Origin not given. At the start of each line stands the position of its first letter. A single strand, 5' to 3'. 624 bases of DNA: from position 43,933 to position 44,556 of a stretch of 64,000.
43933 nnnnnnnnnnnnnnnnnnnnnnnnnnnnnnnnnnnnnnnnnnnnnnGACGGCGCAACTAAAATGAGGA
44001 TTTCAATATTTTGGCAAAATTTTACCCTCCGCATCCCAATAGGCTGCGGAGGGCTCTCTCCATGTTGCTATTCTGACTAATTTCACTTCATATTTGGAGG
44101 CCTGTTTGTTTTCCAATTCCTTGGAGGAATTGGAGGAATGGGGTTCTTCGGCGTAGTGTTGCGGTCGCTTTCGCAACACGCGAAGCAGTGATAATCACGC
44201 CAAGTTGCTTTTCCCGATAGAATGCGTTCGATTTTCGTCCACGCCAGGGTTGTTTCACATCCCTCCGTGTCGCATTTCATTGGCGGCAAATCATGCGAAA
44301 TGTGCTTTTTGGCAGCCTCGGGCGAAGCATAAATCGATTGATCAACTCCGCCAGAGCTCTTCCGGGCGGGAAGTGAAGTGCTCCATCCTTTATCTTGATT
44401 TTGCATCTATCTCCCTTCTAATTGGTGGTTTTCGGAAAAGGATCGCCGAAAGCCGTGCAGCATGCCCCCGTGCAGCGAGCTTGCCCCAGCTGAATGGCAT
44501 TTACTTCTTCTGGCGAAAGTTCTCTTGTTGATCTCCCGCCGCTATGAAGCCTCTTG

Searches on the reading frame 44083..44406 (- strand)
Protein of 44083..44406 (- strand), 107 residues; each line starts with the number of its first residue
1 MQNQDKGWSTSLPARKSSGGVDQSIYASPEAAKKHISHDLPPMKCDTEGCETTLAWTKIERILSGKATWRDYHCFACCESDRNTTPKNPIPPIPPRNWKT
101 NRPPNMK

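Call 9: search_protein_families(library=pfam, max_evalue=10, proteins=[window:44086-44406:-])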
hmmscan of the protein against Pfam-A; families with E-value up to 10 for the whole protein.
seq(107 aa): 1 family
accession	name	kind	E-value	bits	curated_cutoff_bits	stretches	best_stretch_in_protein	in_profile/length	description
PF03529.18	TF_Otx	-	0.042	14.7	25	1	3-46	37-82/91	Otx1 transcription factor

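Call 10: search_protein_families(library=ncbifam, max_evalue=10, proteins=[window:44086-44406:-])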
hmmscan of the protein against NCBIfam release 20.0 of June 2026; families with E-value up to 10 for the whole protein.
seq(107 aa): 0 families

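Call 28: find_encoding_contigs(protein=window:44083-44406:-, flank=10000, max_places=10)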
Protein window:44083-44406:- (107 aa): 17 contigs read that carry it; 10 places shown.
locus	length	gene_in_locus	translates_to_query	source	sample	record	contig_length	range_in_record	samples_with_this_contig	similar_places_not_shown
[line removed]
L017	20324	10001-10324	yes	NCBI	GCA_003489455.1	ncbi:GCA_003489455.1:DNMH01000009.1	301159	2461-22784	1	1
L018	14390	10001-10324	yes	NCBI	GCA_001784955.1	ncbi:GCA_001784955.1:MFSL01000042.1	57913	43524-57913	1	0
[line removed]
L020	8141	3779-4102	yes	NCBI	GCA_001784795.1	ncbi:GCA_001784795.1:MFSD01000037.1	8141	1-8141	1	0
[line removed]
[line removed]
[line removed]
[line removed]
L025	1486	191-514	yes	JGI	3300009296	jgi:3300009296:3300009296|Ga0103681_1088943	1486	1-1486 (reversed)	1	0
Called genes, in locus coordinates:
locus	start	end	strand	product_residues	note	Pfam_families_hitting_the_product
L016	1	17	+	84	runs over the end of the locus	-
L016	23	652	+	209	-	PF12917:YfbR-like, PF13023:HD_3, PF01966:HD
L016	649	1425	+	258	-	PF00149:Metallophos, PF12850:Metallophos_2 (weak)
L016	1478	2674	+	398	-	PF01479:S4 (faint), PF00579:tRNA-synt_1b, PF22421:SYY_C-terminal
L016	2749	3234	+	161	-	PF01029:NusB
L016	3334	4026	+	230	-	PF22935:RM44_endonuclase, PF14622:Ribonucleas_3_3, PF00636:Ribonuclease_3, PF00035:dsrm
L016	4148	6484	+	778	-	PF02463:SMC_N, PF13476:AAA_23, PF13304:AAA_21 (weak)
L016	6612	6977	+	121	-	PF02482:Ribosomal_S30AE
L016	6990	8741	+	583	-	PF09972:DUF2207, PF20990:DUF2207_C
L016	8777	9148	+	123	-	PF05635:23S_rRNA_IVP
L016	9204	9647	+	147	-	PF01894:YjbQ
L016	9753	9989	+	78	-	-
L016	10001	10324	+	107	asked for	-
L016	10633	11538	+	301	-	PF02618:YceG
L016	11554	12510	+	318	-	-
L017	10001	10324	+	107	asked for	-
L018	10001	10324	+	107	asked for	-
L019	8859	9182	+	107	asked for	-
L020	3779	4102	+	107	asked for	-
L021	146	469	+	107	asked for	-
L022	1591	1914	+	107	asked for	-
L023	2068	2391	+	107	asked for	-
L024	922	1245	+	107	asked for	-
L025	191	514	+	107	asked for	-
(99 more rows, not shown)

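Call 51: search_protein_families(library=phrogs, max_evalue=1, proteins=[window:44086-44406:-])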
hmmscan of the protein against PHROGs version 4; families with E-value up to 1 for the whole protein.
seq(107 aa): 0 families

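Call 61: search_protein_families(library=padloc, max_evalue=1, proteins=[window:44086-44406:-])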
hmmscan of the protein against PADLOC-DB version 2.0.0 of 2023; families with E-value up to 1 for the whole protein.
seq(107 aa): 0 families
